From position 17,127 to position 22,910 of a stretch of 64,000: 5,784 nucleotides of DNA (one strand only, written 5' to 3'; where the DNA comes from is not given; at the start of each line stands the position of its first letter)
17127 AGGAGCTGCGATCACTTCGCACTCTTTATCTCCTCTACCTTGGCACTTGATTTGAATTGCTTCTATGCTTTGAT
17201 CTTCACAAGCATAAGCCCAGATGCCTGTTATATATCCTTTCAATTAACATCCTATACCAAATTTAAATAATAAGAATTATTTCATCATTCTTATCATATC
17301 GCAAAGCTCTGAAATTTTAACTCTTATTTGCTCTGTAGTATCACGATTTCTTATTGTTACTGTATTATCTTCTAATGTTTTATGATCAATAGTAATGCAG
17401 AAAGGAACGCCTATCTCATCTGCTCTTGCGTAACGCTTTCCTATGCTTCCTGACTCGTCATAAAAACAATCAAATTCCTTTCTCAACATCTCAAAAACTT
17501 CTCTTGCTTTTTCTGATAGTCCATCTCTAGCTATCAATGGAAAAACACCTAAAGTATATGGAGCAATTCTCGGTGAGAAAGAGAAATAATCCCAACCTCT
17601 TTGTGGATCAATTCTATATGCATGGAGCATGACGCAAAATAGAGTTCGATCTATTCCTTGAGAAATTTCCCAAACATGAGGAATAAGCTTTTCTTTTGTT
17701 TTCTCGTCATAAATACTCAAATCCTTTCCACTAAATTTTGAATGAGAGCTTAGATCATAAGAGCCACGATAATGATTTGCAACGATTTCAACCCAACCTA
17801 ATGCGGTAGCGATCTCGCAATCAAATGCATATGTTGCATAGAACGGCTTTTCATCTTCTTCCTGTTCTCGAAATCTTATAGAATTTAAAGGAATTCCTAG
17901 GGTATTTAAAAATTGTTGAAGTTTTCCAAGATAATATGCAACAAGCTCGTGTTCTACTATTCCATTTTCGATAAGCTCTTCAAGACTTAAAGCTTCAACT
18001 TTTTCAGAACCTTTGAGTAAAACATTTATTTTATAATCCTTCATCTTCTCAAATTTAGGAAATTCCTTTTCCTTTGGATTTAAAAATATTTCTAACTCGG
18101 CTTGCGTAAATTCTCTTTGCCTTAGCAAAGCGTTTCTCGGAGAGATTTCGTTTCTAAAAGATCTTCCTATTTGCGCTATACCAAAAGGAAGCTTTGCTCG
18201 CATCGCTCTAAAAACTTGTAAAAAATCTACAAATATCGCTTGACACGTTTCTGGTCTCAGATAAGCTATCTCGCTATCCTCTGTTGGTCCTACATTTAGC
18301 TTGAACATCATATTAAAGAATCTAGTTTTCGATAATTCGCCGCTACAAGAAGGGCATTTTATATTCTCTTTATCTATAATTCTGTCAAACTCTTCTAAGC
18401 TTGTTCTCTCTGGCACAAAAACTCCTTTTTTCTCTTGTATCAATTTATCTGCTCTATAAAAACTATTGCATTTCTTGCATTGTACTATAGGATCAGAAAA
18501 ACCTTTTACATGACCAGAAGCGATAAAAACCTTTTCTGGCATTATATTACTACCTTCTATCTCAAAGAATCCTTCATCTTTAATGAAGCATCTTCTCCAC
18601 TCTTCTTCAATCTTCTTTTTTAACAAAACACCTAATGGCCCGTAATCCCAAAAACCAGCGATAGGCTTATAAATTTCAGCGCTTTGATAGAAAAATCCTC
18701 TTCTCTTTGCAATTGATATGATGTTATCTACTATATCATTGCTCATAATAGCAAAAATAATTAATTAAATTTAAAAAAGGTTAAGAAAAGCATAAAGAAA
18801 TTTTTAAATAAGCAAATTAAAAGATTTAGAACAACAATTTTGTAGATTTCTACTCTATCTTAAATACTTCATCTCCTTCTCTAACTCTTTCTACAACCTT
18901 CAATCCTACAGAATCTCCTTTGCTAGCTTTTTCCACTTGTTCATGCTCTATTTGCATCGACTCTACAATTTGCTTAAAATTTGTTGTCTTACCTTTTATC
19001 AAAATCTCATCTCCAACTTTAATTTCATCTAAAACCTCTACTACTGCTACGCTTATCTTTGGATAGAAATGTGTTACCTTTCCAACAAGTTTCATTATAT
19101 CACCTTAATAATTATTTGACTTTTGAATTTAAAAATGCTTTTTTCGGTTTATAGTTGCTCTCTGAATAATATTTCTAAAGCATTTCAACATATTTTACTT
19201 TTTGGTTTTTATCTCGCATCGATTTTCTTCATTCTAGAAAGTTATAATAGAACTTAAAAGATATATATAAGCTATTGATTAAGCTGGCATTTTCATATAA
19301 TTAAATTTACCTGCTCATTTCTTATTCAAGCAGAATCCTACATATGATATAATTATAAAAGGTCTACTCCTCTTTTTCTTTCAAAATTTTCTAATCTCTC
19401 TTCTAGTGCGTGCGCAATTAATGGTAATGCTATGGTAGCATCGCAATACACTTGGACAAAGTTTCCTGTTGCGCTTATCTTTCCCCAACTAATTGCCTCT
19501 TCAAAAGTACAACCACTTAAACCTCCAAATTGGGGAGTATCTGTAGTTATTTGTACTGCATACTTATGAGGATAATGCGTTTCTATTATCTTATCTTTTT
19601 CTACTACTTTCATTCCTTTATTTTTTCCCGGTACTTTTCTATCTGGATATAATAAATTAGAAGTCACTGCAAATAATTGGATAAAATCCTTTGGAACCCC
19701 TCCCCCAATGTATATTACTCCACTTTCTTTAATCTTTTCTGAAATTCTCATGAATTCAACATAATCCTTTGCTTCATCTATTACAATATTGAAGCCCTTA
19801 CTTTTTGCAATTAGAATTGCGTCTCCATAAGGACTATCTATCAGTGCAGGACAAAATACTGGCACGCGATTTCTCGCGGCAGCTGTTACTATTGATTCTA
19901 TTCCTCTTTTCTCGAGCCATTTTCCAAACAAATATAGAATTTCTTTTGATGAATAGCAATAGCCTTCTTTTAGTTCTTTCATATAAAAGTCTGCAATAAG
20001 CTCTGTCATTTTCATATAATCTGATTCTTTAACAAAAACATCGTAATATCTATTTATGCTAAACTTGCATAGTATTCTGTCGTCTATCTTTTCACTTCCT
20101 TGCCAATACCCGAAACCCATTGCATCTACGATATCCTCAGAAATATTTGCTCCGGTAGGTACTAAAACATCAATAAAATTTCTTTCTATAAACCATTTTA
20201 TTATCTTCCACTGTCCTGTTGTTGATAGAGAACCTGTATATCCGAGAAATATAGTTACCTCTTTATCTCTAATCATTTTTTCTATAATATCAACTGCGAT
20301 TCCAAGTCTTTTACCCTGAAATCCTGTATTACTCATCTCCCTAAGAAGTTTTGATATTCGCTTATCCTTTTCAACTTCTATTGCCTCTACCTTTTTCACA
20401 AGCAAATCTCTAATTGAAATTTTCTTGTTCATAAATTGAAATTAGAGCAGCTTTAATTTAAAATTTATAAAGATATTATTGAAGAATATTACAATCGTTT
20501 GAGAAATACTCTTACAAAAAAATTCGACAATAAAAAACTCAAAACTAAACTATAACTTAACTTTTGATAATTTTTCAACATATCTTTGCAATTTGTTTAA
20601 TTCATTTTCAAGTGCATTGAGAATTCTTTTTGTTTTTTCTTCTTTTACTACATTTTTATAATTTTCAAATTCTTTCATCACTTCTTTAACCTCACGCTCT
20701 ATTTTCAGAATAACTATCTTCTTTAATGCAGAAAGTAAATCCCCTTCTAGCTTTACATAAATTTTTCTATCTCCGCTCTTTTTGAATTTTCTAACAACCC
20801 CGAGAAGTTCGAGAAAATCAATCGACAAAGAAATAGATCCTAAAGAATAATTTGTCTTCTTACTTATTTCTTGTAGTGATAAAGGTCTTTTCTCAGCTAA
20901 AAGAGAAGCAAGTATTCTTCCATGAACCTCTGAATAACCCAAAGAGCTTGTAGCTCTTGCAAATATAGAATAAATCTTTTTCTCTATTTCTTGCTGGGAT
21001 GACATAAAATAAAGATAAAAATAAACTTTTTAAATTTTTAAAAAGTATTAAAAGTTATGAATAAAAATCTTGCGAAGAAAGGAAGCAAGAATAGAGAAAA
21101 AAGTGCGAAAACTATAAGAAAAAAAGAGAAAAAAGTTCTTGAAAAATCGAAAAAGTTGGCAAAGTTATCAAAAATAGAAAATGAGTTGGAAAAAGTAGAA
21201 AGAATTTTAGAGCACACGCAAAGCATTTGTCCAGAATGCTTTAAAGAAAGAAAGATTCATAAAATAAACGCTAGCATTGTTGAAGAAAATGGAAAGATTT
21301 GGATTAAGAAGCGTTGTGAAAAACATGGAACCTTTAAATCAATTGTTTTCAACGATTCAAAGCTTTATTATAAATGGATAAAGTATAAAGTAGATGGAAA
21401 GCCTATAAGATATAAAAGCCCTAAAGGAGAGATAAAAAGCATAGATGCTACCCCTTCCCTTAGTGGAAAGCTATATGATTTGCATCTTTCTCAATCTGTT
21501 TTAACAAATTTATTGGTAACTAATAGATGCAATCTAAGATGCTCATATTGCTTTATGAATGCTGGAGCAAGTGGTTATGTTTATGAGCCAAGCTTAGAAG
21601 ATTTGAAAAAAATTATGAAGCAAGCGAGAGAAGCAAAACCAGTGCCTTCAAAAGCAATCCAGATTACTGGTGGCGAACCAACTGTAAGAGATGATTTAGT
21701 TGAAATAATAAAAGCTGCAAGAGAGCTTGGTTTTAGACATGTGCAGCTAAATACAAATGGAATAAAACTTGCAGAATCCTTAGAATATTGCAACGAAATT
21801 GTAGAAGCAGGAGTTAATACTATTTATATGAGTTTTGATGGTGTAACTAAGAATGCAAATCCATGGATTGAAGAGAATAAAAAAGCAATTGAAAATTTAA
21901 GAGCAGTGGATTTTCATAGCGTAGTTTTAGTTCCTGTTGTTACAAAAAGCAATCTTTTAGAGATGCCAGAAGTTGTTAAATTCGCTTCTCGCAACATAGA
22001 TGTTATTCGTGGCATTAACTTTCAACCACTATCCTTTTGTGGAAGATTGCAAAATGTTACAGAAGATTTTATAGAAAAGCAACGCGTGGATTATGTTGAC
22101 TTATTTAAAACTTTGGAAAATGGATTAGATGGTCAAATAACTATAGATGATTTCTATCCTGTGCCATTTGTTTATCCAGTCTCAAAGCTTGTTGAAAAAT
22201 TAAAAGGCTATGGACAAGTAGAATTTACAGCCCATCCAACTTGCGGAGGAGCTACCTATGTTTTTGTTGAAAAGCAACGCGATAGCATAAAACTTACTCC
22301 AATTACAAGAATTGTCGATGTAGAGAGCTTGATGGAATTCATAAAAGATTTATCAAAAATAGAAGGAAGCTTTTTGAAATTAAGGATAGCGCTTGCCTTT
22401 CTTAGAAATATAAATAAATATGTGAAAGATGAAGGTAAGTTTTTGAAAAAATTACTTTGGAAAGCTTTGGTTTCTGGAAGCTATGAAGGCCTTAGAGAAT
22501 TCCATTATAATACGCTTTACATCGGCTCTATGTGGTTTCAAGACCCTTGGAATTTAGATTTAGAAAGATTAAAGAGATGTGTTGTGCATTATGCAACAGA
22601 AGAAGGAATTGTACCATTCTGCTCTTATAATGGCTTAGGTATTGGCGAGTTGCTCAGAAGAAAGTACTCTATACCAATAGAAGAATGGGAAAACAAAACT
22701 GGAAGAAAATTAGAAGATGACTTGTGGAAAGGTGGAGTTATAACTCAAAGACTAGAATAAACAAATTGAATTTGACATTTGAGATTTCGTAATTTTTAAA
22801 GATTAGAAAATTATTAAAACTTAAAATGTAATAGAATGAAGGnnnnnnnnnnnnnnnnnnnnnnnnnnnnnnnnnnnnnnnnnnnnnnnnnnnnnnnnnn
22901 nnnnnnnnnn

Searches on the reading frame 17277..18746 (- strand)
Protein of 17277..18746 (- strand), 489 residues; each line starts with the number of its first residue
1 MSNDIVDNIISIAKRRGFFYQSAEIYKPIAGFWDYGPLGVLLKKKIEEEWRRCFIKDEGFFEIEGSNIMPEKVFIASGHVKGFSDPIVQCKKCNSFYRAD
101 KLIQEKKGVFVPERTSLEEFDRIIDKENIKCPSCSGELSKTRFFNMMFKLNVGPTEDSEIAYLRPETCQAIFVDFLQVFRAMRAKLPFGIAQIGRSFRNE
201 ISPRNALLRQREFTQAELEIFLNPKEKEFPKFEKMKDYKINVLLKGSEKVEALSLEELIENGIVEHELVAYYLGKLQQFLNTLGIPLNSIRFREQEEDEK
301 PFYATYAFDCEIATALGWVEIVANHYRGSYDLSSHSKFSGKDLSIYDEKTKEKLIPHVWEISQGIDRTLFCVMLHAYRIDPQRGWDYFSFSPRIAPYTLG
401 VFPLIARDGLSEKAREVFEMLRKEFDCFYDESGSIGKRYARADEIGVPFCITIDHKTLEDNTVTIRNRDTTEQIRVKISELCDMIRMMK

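Call 108: search_protein_families(library=pfam, proteins=[window:17277-18746:-], max_evalue=0.0001)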
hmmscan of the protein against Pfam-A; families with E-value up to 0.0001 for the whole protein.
window:17277-18746:- (489 aa): 2 families
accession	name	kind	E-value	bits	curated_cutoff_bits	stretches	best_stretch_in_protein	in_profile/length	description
PF03129.25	HGTP_anticodon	-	1.5e-22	80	21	1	401-486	4-92/94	Anticodon binding domain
PF00587.30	tRNA-synt_2b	-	2e-11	44.7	29.3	1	157-228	7-79/179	tRNA synthetase class II core domain (G, H, P, S and T)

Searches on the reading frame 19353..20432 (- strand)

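Call 108: search_protein_families(library=pfam, proteins=[window:19353-20432:-], max_evalue=0.0001)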
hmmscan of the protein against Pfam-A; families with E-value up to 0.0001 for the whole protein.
window:19353-20432:- (359 aa): 1 family
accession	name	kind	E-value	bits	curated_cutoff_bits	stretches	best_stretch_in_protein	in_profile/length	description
PF01916.23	DS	-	8.5e-92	307.9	27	1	28-342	1-287/288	Deoxyhypusine synthase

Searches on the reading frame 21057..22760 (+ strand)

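Call 108: search_protein_families(library=pfam, proteins=[window:21057-22760:+], max_evalue=0.0001)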
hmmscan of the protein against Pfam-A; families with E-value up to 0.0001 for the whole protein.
window:21057-22760:+ (567 aa): 3 families
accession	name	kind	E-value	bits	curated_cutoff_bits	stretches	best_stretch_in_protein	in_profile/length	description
PF04055.27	Radical_SAM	-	1.1e-26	94.4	29.5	1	153-310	2-166/166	Radical SAM superfamily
PF23545.1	Zn_ribbon_HMPTM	-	2.7e-16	59.3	27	1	50-97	1-43/45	HMPTM N-terminal zinc ribbon domain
PF13353.11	Fer4_12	-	2.5e-05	25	22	1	154-251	11-108/137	4Fe-4S single cluster domain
